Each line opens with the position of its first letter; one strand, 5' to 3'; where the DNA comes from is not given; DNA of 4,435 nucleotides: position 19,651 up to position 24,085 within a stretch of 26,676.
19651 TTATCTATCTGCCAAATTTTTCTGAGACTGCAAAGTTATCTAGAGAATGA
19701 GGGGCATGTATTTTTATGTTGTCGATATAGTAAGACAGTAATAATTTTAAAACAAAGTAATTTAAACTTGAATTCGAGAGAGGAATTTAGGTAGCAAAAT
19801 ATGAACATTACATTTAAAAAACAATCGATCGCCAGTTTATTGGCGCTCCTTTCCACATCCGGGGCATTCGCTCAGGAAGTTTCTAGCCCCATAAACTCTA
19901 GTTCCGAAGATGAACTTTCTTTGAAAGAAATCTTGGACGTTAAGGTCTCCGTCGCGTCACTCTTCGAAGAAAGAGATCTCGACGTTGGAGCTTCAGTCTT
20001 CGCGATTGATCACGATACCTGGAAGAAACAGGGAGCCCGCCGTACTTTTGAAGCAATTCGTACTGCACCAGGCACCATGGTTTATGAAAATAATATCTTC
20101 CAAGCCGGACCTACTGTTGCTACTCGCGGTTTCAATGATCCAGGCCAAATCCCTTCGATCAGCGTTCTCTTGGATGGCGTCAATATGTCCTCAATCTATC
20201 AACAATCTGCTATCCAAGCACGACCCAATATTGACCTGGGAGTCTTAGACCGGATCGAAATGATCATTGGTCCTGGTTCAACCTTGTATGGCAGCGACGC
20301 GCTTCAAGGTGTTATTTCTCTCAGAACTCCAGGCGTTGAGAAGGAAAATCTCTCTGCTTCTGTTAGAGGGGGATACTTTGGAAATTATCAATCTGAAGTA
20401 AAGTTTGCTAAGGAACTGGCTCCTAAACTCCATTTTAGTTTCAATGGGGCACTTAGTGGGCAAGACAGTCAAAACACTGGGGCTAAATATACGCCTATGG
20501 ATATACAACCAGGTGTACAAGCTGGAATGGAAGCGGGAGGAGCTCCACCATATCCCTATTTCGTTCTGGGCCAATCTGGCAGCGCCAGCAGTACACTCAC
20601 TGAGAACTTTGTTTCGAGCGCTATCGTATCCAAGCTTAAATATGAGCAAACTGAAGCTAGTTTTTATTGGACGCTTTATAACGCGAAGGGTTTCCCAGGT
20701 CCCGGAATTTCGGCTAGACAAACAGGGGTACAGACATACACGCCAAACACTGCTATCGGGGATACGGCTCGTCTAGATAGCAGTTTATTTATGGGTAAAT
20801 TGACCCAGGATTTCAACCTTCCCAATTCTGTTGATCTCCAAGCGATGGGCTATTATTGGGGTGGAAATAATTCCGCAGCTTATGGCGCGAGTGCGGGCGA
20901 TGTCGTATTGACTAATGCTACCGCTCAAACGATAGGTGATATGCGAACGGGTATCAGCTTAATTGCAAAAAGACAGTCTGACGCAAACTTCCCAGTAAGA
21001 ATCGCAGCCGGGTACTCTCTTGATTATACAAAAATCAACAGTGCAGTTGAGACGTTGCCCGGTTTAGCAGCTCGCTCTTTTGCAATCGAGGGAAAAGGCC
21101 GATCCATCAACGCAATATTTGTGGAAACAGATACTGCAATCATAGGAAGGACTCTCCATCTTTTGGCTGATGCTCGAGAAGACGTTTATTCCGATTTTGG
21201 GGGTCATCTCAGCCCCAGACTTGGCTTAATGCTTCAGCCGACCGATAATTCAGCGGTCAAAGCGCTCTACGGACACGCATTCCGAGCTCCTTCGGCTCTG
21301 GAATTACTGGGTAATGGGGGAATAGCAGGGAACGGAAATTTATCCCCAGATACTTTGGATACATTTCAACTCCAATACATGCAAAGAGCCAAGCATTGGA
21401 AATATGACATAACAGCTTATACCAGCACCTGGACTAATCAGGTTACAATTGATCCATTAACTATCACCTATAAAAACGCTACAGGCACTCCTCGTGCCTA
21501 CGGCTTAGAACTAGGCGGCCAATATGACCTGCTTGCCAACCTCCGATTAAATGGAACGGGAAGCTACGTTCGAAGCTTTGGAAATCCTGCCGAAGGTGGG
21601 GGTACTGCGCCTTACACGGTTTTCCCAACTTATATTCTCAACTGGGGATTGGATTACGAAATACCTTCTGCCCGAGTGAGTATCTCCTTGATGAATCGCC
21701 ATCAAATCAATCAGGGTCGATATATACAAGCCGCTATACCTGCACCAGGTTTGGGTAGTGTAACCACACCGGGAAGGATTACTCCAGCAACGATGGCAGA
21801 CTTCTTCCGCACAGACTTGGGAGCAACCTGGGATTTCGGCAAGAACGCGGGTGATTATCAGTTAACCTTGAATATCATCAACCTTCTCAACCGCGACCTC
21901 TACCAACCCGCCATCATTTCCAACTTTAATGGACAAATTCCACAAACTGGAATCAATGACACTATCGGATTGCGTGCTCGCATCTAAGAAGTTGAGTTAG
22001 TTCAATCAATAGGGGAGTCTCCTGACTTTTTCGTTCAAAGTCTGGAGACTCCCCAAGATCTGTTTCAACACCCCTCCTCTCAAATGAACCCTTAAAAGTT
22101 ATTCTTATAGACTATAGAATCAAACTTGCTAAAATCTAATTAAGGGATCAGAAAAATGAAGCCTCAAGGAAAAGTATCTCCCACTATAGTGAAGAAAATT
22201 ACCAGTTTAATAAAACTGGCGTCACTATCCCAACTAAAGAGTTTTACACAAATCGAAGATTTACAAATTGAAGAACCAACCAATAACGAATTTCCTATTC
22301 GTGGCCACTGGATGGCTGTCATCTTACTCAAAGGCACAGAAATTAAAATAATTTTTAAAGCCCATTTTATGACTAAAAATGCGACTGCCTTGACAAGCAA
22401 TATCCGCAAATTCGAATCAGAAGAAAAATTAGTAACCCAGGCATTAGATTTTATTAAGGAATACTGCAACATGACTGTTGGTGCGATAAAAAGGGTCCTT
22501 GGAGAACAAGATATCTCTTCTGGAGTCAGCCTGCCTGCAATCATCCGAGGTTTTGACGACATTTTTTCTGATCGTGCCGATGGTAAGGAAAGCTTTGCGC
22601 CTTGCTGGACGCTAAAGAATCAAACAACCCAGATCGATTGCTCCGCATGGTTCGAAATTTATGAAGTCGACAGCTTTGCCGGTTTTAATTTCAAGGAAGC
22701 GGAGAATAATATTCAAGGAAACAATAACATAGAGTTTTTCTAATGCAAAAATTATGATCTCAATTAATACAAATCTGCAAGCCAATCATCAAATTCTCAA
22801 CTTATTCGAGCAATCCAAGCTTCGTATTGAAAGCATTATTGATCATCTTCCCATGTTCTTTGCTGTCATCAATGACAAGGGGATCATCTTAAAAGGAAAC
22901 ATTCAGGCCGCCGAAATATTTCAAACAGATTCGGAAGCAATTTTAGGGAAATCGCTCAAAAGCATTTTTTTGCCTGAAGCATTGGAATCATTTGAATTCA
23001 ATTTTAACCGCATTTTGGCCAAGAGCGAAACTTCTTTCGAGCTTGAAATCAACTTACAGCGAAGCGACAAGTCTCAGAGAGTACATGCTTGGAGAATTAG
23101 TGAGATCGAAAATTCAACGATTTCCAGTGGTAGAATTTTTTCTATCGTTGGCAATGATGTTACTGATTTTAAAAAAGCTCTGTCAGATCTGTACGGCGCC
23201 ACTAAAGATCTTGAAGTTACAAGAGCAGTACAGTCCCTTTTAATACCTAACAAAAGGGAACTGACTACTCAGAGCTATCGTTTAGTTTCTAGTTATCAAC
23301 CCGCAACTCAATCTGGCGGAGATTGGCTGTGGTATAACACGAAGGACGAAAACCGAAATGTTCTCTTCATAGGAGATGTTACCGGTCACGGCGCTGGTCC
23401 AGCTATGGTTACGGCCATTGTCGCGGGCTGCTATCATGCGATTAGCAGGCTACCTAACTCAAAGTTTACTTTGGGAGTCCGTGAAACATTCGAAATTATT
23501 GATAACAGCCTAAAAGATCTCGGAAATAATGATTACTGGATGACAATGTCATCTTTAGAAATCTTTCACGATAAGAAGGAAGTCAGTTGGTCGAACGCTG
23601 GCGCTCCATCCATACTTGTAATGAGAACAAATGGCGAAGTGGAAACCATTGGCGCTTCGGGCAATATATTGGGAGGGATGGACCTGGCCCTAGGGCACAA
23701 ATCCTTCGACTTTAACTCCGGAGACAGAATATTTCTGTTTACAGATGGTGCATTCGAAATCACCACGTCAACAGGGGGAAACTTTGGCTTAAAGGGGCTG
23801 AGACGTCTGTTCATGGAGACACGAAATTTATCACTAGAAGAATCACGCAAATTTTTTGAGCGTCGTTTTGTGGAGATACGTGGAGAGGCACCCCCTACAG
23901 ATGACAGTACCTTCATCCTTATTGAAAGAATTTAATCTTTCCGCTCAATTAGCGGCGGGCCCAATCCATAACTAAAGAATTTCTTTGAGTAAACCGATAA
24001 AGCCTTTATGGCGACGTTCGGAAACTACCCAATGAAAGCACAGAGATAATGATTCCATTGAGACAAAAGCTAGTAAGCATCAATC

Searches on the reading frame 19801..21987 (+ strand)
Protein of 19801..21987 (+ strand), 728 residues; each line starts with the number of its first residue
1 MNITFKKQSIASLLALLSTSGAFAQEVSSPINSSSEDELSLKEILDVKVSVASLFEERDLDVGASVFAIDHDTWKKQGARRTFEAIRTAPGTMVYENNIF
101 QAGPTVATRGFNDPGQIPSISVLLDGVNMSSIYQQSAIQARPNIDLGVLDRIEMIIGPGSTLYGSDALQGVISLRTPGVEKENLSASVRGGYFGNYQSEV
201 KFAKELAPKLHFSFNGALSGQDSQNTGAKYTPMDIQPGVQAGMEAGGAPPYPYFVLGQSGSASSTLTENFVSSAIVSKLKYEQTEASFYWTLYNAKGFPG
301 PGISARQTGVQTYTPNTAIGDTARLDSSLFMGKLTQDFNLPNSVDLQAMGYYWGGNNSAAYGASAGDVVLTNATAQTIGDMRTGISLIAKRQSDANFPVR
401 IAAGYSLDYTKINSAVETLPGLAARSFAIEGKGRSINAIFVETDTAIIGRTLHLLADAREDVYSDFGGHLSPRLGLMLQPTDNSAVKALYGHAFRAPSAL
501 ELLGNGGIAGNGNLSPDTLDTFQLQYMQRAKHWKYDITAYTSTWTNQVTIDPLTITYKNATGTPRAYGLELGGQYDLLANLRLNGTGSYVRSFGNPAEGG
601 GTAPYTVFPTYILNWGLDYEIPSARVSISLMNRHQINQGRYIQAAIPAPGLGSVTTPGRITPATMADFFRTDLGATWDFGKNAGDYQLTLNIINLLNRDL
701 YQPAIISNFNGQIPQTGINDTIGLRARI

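Call 5: search_protein_families(library=pfam, proteins=[window:19801-21987:+], max_evalue=0.01)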
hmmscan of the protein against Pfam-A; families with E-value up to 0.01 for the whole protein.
window:19801-21987:+ (728 aa): 3 families
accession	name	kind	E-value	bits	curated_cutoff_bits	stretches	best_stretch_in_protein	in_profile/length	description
PF00593.30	TonB_dep_Rec_b-barrel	-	2.6e-26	93.9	27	1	288-695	19-436/436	TonB dependent receptor-like, beta-barrel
PF07715.20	Plug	-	5.5e-15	56.2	23.9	1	61-171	4-107/107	TonB-dependent Receptor Plug Domain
PF14905.12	OMP_b-brl_3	-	7.6e-08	32.2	27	1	510-704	209-382/408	Outer membrane protein beta-barrel family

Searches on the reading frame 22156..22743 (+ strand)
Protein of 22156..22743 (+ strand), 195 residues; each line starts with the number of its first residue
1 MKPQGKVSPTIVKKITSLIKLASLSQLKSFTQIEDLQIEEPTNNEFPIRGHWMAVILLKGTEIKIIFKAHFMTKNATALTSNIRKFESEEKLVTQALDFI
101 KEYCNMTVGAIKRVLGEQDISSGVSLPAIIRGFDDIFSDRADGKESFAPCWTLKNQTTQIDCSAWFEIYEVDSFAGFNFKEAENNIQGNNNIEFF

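Call 5: search_protein_families(library=pfam, proteins=[window:22156-22743:+], max_evalue=0.01)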
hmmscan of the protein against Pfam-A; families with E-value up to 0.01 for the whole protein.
window:22156-22743:+ (195 aa): 1 family
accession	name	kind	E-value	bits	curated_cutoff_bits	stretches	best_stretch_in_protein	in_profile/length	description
PF13690.11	CheX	-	1e-05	25.9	27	1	55-135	4-78/94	Chemotaxis phosphatase CheX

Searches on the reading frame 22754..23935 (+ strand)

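Call 5: search_protein_families(library=pfam, proteins=[window:22754-23935:+], max_evalue=0.01)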
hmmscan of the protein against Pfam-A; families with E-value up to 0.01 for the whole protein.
window:22754-23935:+ (393 aa): 4 families
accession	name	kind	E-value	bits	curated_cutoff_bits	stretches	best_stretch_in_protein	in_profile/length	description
PF07228.17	SpoIIE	-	1.7e-25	90.5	25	1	199-392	2-191/192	Stage II sporulation protein E (SpoIIE)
PF08448.16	PAS_4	-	7.5e-08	33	23.1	1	30-120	2-90/110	PAS fold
PF13426.13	PAS_9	-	7e-07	29.9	27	1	35-138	3-103/103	PAS domain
PF00989.32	PAS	-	0.00013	22.4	22.6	1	24-103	2-81/113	PAS fold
